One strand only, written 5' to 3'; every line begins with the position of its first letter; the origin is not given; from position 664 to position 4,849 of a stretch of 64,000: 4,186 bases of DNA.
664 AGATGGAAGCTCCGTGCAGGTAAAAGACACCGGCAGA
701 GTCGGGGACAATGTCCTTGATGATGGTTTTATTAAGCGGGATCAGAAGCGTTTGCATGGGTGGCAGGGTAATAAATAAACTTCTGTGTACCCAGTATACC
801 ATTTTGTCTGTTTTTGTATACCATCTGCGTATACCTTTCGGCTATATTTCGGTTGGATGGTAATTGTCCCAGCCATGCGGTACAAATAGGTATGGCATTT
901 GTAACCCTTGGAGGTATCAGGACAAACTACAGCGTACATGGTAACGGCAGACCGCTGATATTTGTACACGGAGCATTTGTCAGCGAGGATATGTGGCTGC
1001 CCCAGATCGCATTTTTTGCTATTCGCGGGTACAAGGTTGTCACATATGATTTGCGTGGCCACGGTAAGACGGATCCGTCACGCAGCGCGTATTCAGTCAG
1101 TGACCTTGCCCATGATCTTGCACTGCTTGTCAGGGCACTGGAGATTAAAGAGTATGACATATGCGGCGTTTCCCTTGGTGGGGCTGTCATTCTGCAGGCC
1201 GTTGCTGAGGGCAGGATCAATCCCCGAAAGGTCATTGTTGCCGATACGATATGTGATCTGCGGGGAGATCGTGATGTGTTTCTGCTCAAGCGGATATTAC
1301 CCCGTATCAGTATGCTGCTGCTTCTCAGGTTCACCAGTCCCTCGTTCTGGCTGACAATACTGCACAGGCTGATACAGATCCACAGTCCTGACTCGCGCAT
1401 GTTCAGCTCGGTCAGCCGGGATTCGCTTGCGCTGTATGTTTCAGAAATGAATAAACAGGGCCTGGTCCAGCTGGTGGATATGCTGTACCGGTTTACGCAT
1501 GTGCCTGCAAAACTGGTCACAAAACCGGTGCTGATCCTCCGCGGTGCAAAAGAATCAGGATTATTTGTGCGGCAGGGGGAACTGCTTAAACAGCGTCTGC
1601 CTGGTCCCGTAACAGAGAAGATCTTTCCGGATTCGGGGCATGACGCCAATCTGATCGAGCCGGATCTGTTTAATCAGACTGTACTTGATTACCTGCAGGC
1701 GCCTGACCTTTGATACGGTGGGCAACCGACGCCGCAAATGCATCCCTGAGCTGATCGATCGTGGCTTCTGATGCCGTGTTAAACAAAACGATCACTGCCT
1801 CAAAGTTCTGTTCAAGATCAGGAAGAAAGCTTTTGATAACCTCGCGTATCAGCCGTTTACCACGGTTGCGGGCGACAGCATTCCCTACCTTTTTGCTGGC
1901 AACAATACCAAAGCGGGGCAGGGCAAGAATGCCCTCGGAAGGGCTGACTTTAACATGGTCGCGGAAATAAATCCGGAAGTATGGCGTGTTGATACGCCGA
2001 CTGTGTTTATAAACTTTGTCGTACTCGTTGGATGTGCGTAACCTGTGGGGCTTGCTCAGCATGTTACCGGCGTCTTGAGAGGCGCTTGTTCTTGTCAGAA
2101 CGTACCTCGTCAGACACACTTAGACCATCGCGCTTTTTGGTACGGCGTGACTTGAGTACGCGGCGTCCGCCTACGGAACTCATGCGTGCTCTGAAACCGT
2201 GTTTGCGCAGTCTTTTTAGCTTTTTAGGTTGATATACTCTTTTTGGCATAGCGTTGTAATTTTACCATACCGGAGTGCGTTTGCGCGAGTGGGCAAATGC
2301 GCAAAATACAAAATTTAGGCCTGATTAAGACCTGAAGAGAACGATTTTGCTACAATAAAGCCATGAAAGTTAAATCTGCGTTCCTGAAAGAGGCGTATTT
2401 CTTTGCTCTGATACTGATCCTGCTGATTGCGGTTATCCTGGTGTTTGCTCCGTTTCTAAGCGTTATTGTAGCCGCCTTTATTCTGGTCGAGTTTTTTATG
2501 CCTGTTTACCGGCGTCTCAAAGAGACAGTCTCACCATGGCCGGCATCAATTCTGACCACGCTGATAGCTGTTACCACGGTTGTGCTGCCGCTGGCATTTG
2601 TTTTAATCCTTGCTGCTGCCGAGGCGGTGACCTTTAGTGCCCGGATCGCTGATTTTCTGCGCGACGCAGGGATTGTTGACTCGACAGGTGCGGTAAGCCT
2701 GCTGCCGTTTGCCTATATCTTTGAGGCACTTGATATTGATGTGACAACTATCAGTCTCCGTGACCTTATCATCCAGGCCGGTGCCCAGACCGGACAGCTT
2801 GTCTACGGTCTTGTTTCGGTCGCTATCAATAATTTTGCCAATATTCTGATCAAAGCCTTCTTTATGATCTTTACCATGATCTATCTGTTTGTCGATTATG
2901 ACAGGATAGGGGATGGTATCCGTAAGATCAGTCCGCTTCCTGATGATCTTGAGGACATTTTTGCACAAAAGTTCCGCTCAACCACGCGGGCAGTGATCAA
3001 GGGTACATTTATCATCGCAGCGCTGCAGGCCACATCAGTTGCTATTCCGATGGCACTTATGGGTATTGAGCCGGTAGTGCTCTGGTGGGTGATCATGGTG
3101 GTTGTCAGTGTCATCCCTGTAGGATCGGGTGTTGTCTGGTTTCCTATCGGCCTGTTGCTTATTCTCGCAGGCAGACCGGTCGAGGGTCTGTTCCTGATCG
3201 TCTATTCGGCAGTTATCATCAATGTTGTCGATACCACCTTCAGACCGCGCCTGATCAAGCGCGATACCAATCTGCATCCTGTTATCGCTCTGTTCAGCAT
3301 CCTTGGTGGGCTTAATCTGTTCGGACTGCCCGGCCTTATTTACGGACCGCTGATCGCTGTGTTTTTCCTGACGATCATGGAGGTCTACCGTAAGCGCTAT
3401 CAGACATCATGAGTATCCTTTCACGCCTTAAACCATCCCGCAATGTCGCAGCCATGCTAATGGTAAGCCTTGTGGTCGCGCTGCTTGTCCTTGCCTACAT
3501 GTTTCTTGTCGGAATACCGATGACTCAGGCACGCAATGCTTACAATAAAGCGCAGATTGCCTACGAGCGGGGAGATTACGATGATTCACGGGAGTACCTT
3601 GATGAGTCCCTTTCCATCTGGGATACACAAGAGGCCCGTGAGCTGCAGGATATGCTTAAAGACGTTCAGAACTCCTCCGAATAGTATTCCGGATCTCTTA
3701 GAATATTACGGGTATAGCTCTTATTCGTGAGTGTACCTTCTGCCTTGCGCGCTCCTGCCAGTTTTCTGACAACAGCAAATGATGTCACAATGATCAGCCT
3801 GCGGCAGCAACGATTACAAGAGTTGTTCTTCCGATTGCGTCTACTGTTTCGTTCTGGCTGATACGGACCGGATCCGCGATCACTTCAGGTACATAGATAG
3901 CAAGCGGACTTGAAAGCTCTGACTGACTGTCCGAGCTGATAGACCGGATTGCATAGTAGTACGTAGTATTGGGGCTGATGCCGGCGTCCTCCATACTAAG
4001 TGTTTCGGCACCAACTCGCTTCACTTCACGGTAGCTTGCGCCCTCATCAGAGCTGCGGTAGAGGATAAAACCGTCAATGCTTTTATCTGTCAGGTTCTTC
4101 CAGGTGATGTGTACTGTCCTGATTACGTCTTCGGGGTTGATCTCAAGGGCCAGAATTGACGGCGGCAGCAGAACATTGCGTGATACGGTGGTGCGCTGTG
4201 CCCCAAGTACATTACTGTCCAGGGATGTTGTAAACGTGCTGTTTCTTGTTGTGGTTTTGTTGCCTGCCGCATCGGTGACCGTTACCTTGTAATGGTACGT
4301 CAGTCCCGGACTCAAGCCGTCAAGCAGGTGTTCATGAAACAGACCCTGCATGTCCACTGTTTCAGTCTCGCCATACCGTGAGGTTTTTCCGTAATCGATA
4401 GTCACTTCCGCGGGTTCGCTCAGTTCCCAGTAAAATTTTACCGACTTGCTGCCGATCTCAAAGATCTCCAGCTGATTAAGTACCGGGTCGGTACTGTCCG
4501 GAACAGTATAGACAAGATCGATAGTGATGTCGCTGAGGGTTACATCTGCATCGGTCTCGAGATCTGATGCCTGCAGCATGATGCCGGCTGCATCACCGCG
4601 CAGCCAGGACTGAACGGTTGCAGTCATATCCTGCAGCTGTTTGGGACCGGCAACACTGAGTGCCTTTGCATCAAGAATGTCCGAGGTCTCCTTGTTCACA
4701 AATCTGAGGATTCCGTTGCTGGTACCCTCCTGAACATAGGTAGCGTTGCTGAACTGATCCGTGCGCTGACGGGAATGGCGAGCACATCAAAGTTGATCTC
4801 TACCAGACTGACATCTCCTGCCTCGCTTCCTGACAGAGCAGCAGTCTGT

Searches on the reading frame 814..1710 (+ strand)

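Call 78: search_protein_families(library=pfam, proteins=[window:814-1710:+], max_evalue=0.001)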
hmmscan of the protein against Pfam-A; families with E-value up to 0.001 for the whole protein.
window:814-1710:+ (299 aa): 3 families
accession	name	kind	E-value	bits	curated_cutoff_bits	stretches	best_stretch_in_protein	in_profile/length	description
PF12697.13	Abhydrolase_6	-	4.8e-20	73.6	26.3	1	48-287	1-215/217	Alpha/beta hydrolase family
PF00561.26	Abhydrolase_1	-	2.7e-19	70.2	25.8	1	47-282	2-244/245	alpha/beta hydrolase fold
PF12146.15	Hydrolase_4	-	2.6e-13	50.3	27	1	48-277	7-233/239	Serine aminopeptidase, S33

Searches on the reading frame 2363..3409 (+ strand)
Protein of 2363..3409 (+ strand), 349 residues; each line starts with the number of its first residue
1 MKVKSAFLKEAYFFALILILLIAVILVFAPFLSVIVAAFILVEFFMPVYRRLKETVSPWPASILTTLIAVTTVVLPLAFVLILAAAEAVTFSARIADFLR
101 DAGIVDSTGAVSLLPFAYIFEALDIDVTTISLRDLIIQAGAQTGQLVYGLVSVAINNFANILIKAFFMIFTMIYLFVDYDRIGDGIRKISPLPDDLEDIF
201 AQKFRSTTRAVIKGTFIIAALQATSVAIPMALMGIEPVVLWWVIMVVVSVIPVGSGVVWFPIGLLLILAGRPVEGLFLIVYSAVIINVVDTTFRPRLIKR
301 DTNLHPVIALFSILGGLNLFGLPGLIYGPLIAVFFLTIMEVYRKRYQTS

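Call 61: search_protein_families(library=pfam, proteins=[window:2363-3409:+], max_evalue=0.001)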
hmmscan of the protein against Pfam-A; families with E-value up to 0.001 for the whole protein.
window:2363-3409:+ (349 aa): 1 family
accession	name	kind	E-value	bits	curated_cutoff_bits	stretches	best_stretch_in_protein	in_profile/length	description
PF01594.21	AI-2E_transport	-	2e-33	116.4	34.3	1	14-343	4-327/327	AI-2E family transporter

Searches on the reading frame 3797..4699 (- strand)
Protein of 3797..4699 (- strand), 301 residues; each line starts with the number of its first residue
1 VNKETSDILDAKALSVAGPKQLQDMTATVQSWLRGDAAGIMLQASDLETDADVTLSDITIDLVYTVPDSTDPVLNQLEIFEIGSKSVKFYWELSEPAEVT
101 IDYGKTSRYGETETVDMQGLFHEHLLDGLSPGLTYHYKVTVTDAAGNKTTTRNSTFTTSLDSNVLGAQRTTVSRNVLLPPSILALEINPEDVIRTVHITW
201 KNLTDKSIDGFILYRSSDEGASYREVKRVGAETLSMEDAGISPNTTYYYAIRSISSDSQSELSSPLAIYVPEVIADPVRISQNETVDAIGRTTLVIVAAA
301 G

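Call 61: search_protein_families(library=pfam, proteins=[window:3797-4699:-], max_evalue=0.001)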
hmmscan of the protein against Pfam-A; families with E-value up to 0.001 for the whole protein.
window:3797-4699:- (301 aa): 3 families
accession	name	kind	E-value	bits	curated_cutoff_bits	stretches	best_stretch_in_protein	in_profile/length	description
PF00041.27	fn3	-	1.5e-08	35.1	25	0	195-267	15-82/84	Fibronectin type III domain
PF16656.11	Pur_ac_phosph_N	-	8.6e-08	33.1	30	1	91-158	32-93/93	Purple acid Phosphatase, N-terminal domain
PF16655.11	PhoD_N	-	3.5e-05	24.7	30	0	85-145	26-78/90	PhoD-like phosphatase, N-terminal domain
